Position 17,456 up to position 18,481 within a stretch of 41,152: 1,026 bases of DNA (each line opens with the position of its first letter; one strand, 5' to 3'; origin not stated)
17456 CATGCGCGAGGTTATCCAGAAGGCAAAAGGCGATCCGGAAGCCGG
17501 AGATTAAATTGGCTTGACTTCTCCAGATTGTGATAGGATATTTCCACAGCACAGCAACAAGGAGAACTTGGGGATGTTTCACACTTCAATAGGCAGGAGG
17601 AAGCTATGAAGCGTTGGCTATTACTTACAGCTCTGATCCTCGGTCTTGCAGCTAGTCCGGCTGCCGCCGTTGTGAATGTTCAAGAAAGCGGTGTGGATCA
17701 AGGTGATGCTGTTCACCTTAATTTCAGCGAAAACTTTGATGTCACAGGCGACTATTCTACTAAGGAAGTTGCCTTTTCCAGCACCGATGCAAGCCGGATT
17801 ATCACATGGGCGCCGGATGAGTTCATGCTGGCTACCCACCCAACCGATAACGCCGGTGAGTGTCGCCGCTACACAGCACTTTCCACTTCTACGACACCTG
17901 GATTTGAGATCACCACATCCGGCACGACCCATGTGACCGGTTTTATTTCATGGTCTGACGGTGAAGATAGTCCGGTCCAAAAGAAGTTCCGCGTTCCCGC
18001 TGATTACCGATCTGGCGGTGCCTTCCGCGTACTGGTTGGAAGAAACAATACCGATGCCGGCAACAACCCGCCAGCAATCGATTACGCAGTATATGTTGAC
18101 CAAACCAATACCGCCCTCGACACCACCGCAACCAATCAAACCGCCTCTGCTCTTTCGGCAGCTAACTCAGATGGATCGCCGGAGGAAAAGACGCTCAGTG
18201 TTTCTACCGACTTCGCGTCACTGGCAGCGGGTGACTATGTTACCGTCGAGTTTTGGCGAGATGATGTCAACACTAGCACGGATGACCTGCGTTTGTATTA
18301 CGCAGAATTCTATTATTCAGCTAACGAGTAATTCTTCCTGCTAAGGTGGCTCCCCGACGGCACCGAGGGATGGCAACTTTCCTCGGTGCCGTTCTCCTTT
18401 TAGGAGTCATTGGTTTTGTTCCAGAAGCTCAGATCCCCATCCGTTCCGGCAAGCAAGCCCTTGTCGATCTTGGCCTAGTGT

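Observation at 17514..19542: Secreted protein plus Wzy_C (O-antigen ligase / O-OTase family) membrane protein inserted between the TerS-like gene and TerL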

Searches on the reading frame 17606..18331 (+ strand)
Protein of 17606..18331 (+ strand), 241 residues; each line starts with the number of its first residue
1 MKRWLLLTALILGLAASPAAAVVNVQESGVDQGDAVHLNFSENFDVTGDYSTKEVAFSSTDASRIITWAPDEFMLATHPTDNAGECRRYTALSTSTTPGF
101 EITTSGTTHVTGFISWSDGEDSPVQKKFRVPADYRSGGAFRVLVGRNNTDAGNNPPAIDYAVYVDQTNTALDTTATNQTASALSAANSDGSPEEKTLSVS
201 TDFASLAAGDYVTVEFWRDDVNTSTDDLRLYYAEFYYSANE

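Call 3: search_protein_families(library=pfam, proteins=[window:17606-18331:+], max_evalue=0.1)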
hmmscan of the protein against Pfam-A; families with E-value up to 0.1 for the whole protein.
window:17606-18331:+ (241 aa): 0 families

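Call 4: search_protein_families(library=phrogs, proteins=[window:17606-18331:+], max_evalue=0.1)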
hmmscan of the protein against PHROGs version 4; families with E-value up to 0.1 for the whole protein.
window:17606-18331:+ (241 aa): 0 families

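Call 9: search_solved_structures(query=window:17606-18331:+, max_evalue=10, show_alignments=2)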
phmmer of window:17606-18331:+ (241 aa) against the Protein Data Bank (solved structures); distinct sequences matched with E-value up to 10: 0.

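Call 14: find_homologous_proteins(query=window:17606-18331:+, max_evalue=0.001)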
Query window:17606-18331:+ (241 aa): 52 proteins with E <= 0.001 among 1544 candidates.
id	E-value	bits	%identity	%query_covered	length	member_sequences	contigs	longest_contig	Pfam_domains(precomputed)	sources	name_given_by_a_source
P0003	3.7e-154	529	100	100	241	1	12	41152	-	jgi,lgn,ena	-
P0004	4.5e-80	287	58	99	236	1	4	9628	-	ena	-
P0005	4.9e-71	257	56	100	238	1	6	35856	-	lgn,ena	-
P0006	3.0e-42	163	47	91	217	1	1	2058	-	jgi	jgi:hypothetical protein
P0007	5.8e-42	162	57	62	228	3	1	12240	-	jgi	jgi:hypothetical protein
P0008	4.3e-40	156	41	100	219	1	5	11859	-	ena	-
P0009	7.0e-37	145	40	99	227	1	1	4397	-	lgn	-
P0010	1.1e-36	145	42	98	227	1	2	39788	-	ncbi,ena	-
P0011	5.2e-36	142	41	100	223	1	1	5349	-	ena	-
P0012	1.4e-33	135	56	51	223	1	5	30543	-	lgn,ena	-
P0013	1.6e-33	134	47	60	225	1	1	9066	-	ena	-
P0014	6.1e-33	132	45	74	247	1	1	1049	-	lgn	-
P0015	5.1e-32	129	38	98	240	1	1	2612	-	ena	-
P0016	6.0e-32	129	40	99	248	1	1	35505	-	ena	-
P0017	6.9e-32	129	41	99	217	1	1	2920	-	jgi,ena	-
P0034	2.9e-27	114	48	62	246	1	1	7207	-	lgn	-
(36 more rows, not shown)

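Call 18: find_encoding_contigs(protein=P0005, flank=6000, max_places=2)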
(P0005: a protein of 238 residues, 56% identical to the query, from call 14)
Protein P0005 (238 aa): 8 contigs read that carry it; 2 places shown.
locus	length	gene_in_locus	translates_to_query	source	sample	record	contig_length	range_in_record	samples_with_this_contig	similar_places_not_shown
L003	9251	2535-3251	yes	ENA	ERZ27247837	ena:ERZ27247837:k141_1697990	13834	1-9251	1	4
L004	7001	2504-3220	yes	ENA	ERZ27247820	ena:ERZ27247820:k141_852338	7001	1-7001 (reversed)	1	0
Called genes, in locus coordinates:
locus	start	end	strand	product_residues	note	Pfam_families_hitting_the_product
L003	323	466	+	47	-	-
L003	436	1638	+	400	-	PF01555:N6_N4_Mtase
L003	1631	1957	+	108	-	-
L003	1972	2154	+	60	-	-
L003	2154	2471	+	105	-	-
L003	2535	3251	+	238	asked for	-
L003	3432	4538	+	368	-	PF04932:Wzy_C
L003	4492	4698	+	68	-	-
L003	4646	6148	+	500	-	-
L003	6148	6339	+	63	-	-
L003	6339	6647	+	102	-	-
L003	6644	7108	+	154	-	PF00583:Acetyltransf_1, PF13508:Acetyltransf_7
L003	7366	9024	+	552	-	PF12236:Head-tail_con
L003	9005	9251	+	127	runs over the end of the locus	-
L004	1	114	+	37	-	?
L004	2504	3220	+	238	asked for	-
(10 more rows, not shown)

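Call 19: find_encoding_contigs(protein=P0010, flank=6000, max_places=2)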
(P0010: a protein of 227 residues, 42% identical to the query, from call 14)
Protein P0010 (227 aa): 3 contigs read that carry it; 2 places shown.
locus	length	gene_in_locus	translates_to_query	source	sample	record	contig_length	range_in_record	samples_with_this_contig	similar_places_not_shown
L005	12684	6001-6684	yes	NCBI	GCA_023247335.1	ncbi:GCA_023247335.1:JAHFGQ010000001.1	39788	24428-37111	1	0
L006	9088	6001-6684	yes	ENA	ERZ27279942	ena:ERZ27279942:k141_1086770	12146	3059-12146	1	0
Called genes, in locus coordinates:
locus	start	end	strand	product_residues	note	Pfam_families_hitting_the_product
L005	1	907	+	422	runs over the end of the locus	PF13479:AAA_24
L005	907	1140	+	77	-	-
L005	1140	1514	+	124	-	-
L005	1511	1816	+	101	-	-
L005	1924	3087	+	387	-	-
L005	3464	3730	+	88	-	PF07589:PEP_exosort_dom (weak)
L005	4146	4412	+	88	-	-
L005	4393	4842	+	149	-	PF05866:RusA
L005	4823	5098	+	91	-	-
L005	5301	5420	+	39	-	-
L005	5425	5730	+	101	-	-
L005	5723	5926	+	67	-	-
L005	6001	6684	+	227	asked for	-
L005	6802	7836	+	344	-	PF04932:Wzy_C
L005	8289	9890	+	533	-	-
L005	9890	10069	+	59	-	-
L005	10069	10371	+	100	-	-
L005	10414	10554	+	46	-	-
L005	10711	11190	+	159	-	-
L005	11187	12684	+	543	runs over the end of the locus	PF12236:Head-tail_con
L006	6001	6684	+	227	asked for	-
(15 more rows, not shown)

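Call 30: find_related_loci(query=A3, collection=viral_contigs, flank=6000)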
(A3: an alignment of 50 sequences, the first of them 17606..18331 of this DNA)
Query A3 (241 aa) in viral_contigs; peptide patterns used: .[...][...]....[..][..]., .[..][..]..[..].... (x = any residue, [..] = any of these).
93 stretches matched a pattern; 40 encode a relative of the query (tblastn E <= 1e-3); 40 distinct loci.
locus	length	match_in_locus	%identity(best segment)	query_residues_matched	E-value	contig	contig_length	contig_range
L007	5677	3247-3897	36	1-238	5e-37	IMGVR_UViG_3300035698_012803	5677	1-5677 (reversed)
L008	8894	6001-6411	51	92-238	1e-36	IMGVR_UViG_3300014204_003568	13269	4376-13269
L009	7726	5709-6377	36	6-241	1e-36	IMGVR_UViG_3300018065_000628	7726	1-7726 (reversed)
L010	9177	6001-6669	36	6-241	1e-36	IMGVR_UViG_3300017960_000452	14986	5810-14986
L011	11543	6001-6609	42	17-240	4e-36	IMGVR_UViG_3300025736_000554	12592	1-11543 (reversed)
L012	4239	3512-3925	47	92-239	1e-35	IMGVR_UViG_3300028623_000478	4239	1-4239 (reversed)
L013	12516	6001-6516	39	45-241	2e-35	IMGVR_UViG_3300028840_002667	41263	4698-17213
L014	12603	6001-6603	39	18-238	3e-34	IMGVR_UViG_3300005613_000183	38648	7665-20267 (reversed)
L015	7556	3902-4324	46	91-241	4e-34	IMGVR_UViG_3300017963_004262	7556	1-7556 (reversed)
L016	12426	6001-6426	45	92-241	3e-34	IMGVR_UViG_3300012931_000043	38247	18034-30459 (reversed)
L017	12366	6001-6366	54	116-241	6e-33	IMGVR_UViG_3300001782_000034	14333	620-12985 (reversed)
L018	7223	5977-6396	44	92-241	9e-33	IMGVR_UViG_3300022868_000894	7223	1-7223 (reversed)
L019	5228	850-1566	37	1-240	1e-32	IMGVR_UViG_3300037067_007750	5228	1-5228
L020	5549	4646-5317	33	1-240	2e-32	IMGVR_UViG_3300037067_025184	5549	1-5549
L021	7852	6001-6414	48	92-239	1e-32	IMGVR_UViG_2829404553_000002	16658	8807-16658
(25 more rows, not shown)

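Call 32: search_protein_families(library=ncbifam, proteins=[window:17606-18331:+, L005:3464-3730:+], max_evalue=1)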
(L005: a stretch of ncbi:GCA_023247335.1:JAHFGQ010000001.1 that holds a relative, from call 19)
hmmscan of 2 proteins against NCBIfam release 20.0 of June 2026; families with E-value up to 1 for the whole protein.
window:17606-18331:+ (241 aa): 0 families

L005:3464-3730:+ (88 aa): 14 families
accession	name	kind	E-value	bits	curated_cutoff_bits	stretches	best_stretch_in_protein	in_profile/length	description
NF038125.1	PEP_CTERM_THxN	subfamily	1.1e-06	28.4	85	1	54-78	221-244/246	THxN family PEP-CTERM protein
NF033554.9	floc_PepA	equivalog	1.9e-06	27.9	80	1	55-78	235-258/261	flocculation-associated PEP-CTERM protein PepA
NF038129.1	PEP_NF038129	equivalog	2.6e-06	27.4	65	1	22-78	135-192/194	NF038129 family PEP-CTERM protein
NF041927.1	Xrt_dep_XDP1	equivalog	1.2e-05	25.4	125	1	48-78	210-240/242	exosortase-dependent surface protein XDP1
TIGR02595.1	PEP_CTERM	domain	1.3e-05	25.7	16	1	57-79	1-22/24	PEP-CTERM sorting domain-containing protein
NF041538.1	PEP_EDSA_1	subfamily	3.8e-05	23.5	100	1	52-77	281-304/307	EDSAP-1 family PEP-CTERM protein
NF038119.1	PEP_CTERM_MHFG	equivalog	0.00062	20.2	100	1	41-76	219-255/260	MHFG family PEP-CTERM protein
NF033947.0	PEP-cistern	hypoth_equivalog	0.00062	19.6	60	1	41-78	157-194/195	cistern family PEP-CTERM protein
TIGR03370.1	VPLPA-CTERM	domain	0.003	17.5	25.35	1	57-77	1-21/25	VPLPA-CTERM sorting domain-containing protein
NF038120.1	PEP_CTERM_QFxxD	subfamily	0.0031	17.4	80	1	55-78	191-214/215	NF038120 family PEP-CTERM protein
NF038118.1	PEP_CTERM_CCXG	equivalog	0.0033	17.1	90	1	52-79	171-198/199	CCXG family PEP-CTERM protein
NF038126.1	PEP_CTERM_FxDxF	subfamily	0.021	15.1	50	1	55-73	140-158/165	FxDxF family PEP-CTERM protein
TIGR03778.1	VPDSG_CTERM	subfamily_domain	0.062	13.5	22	1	61-77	6-22/24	VPDSG-CTERM sorting domain-containing protein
NF038124.1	PEP_CTERM_TLD_A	exception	0.21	11.1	100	1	56-73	210-227/235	PEP_CTERM-anchored TLD domain-containing protein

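Call 35: predict_structure(alignment_id=A3)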
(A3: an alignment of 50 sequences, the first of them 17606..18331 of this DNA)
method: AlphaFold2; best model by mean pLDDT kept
length: 241 residues; sequences in the alignment: 50
mean_pLDDT: 84.0   pTM: 0.74
mean pLDDT of the five models: 84.0, 81.8, 81.7, 81.4, 81.0
residues with pLDDT >= 90: 124; 70-90: 63; 50-70: 54; < 50: 0
segments of 3 or more residues with pLDDT < 50: none
pLDDT, mean of each block of 10 residues (from residue 1): 67 62 65 60 66 61 93 88 79 96 88 95 97 94 88 88 88 87 89 93 87 96 93 96 80
secondary structure, 60 per line:
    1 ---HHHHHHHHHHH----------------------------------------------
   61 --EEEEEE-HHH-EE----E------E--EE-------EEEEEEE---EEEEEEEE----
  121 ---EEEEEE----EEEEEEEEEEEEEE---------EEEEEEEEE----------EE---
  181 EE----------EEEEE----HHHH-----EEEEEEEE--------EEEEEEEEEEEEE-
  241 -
elements in order: H4-14 E63-68 E99-105 E109-116 E124-129 E134-147 E157-165 E193-197 H202-205 E211-218 E227-239

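Call 38: fold_search(model_id=the predicted structure, library=pdb)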
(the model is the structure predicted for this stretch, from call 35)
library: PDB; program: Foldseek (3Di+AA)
matches with E <= 10: 1346; with E <= 0.001: 3
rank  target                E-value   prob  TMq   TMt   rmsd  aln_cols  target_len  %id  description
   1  1gny_A                4.6e-04  1.00  0.30  0.42  10.8       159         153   12  xylan-binding module CBM15 (released 2001-11-29)
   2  8a28_A                7.4e-04  1.00  0.33  0.23   8.2       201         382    9  Structure of the astacin zymogen of LAST-MAM from Limulus polyphemus (released 2022-10-19)
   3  2c9a_A                9.1e-04  1.00  0.32  0.31   5.9       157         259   11  Crystal structure of the MAM-Ig module of receptor protein tyrosine phosphatase mu (released 2006-01-19)
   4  3nru_L                1.0e-03  1.00  0.35  0.51   5.4       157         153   12  Ligand binding domain of EPHA7 (released 2010-12-08)
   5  2cdp_D                1.4e-03  1.00  0.38  0.64   5.6       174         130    9  Structure of a CBM6 in complex with neoagarohexaose (released 2006-02-08)
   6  3fl7                  1.4e-03  1.00  0.31  0.18   6.3       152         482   11  Crystal structure of the human ephrin A2 ectodomain (released 2009-01-27)
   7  6al7_A                1.5e-03  0.97  0.28  0.32  13.1       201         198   11  Crystal structure HpiC1 F138S (released 2018-03-07)
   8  3czu_A                1.5e-03  1.00  0.32  0.41   5.8       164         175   10  Crystal structure of the human ephrin A2- ephrin A1 complex (released 2008-08-12)
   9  5wps                  1.5e-03  0.98  0.30  0.34  12.8       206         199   12  Crystal structure HpiC1 Y101F (released 2018-04-04)
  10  3m1h_A                1.7e-03  1.00  0.29  0.37   5.7       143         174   15  Crystal Structure Analysis of the K3 Cleaved Adhesin Domain of Lys-gingipain (Kgp) from Porphyromonas gingivalis w83 (released 2011-03-23)
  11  1pmh_X                1.8e-03  1.00  0.38  0.46   5.8       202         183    7  Crystal structure of Caldicellulosiruptor saccharolyticus CBM27-1 in complex with mannohexaose (released 2004-06-22)
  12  3nru_K                1.9e-03  1.00  0.32  0.45   6.3       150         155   11  Ligand binding domain of EPHA7 (released 2010-12-08)
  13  3nru_J                1.9e-03  1.00  0.34  0.47   8.1       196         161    8  Ligand binding domain of EPHA7 (released 2010-12-08)
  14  2c26                  1.9e-03  0.99  0.30  0.29   8.9       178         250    8  Structural basis for the promiscuous specificity of the carbohydrate- binding modules from the beta-sandwich super famil (released 2005-10-18)
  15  5wpr                  2.0e-03  0.96  0.28  0.32  12.9       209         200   11  Crystal structure HpiC1 in C2 space group (released 2018-03-07)
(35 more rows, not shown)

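Call 39: find_related_loci(query=A3, collection=genome_contigs, flank=8000)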
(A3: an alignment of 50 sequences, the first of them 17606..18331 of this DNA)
Query A3 (241 aa) in genome_contigs; peptide patterns used: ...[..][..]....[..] (x = any residue, [..] = any of these).
11 stretches matched a pattern; 2 encode a relative of the query (tblastn E <= 1e-3); 2 distinct loci.
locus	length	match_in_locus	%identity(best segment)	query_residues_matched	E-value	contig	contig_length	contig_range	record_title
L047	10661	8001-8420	40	92-241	1e-28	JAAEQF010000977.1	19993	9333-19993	MAG: FCB group bacterium isolate Gpa_11 GpaG_CONTIG5714669, whole genome shotgun sequence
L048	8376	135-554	45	92-241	2e-32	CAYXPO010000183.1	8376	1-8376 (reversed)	MAG TPA_asm: uncultured Nitrospirales bacterium isolate binchicken_co117_52 genome assembly, contig: NODE_14893_length_8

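Call 42: fold_search(model_id=the predicted structure, library=viral)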
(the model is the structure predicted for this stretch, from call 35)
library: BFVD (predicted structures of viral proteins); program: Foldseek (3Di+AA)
matches with E <= 10: 1303; with E <= 0.001: 67
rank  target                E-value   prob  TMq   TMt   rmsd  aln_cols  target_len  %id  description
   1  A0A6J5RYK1            5.3e-08  1.00  0.53  0.33  10.0       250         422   16  Uncharacterized protein [uncultured Caudovirales phage]
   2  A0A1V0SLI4            1.4e-07  1.00  0.54  0.22  15.1       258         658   12  Collagen triple helix repeat containing protein [Klosneuvirus KNV1]
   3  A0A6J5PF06            2.2e-07  1.00  0.44  0.40  16.4       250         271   14  Uncharacterized protein [uncultured Caudovirales phage]
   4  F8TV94                2.8e-07  1.00  0.55  0.36   3.4       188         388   17  (no name in the UniProt tables at hand)
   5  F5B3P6                1.8e-06  1.00  0.40  0.45  13.2       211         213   11  (no name in the UniProt tables at hand)
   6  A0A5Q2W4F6            2.1e-06  1.00  0.48  0.12   8.7       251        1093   19  (no name in the UniProt tables at hand)
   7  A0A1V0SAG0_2          4.5e-06  1.00  0.53  0.12  19.4       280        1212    8  Collagen triple helix repeat containing protein [Catovirus CTV1]
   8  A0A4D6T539            3.5e-05  1.00  0.34  0.30   5.5       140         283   15  Tail fiber family protein [Klebsiella phage vB_KpnP_FZ12]
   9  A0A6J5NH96            6.2e-05  1.00  0.33  0.14  21.8       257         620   10  Collagen triple helix repeat [uncultured Caudovirales phage]
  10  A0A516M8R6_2          7.2e-05  1.00  0.42  0.10  17.7       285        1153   10  (no name in the UniProt tables at hand)
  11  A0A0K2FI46            7.6e-05  1.00  0.44  0.17   6.2       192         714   10  Uncharacterized protein [Achromobacter phage phiAxp-3]
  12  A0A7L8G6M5            1.2e-04  1.00  0.44  0.11   5.6       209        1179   11  (no name in the UniProt tables at hand)
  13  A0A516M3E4            1.4e-04  1.00  0.37  0.16  13.7       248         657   14  (no name in the UniProt tables at hand)
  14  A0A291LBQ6            1.6e-04  1.00  0.39  0.16   6.6       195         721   11  Tail fiber protein / pectate lyase superfamily protein [Klebsiella phage vB_KpnM_KpV79]
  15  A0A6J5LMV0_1          1.7e-04  1.00  0.34  0.12  19.7       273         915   12  Regulator of chromosome condensation, RCC1 [uncultured Caudovirales phage]
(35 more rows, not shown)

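Call 71: search_dna_similar(query=window:17606-18331:+, collection=phages, mode=protein, max_evalue=0.01, max_rows=15)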
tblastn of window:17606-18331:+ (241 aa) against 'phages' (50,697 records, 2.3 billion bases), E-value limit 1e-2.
No match.

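Call 72: search_dna_similar(query=P0034, collection=phages, mode=protein, max_evalue=0.01, max_rows=15)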
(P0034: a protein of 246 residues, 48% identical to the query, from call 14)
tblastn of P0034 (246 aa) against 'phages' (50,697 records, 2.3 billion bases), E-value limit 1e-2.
No match.

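Call 86: search_protein_families(library=padloc, proteins=[window:17606-18331:+], max_evalue=0.01)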
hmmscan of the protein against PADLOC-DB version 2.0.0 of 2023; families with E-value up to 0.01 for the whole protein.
window:17606-18331:+ (241 aa): 0 families

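Call 96: search_solved_structures(query=A3, max_evalue=10, show_alignments=2)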
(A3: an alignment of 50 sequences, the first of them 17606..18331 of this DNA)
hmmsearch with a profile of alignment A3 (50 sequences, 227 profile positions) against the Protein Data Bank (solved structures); distinct sequences matched with E-value up to 10: 1.
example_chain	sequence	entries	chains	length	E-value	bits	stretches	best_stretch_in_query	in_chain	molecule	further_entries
3c30_A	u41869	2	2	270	0.71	12.7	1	61-113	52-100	Autoinducer 2 sensor kinase/phosphatase luxQ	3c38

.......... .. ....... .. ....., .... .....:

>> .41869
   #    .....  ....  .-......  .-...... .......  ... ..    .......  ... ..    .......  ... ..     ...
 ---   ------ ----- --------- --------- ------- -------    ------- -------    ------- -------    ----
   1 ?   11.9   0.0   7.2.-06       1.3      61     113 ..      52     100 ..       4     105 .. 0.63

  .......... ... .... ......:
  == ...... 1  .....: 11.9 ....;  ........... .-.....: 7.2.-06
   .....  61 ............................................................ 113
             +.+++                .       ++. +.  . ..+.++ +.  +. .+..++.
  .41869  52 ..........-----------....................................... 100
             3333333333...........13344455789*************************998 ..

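Call 97: search_protein_families(library=pfam, alignment_id=A3, max_evalue=0.1)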
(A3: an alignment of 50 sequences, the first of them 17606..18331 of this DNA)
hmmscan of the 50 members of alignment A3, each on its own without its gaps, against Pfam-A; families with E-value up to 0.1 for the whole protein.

A. member 1, window:17606-18331:+ (241 aa): 0 families

B. families by the number of members that match (of 50 scanned): 23 families
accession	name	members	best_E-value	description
PF14452.12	Multi_ubiq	3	0.0028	Multiubiquitin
PF12969.12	DUF3857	2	0.017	Domain of Unknown Function with PDB structure (DUF3857)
PF14509.12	GH97_C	1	0.00089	Glycosyl-hydrolase 97 C-terminal, oligomerisation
PF20130.4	DUF6520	1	0.004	Family of unknown function (DUF6520)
PF24801.1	FNIII-A_GpJ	1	0.011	Tip attachment protein J,FNIII-A domain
PF19630.5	DUF6134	1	0.019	Domain of unknown function (DUF6134)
PF00047.31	ig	1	0.027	Immunoglobulin domain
PF06739.17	SBBP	1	0.031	Beta-propeller repeat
PF07385.18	Lyx_isomer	1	0.034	D-lyxose isomerase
PF18914.6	DUF5666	1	0.035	Domain of unknown function (DUF5666)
PF14627.12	DUF4453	1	0.044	Domain of unknown function (DUF4453)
PF23619.1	Ig_VWA7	1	0.052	VWA7 Ig-like domain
PF04723.20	GRDA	1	0.054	Glycine reductase complex selenoprotein A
PF11604.15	CusF_Ec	1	0.059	Copper binding periplasmic protein CusF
PF05229.21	SCPU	1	0.063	Spore Coat Protein U domain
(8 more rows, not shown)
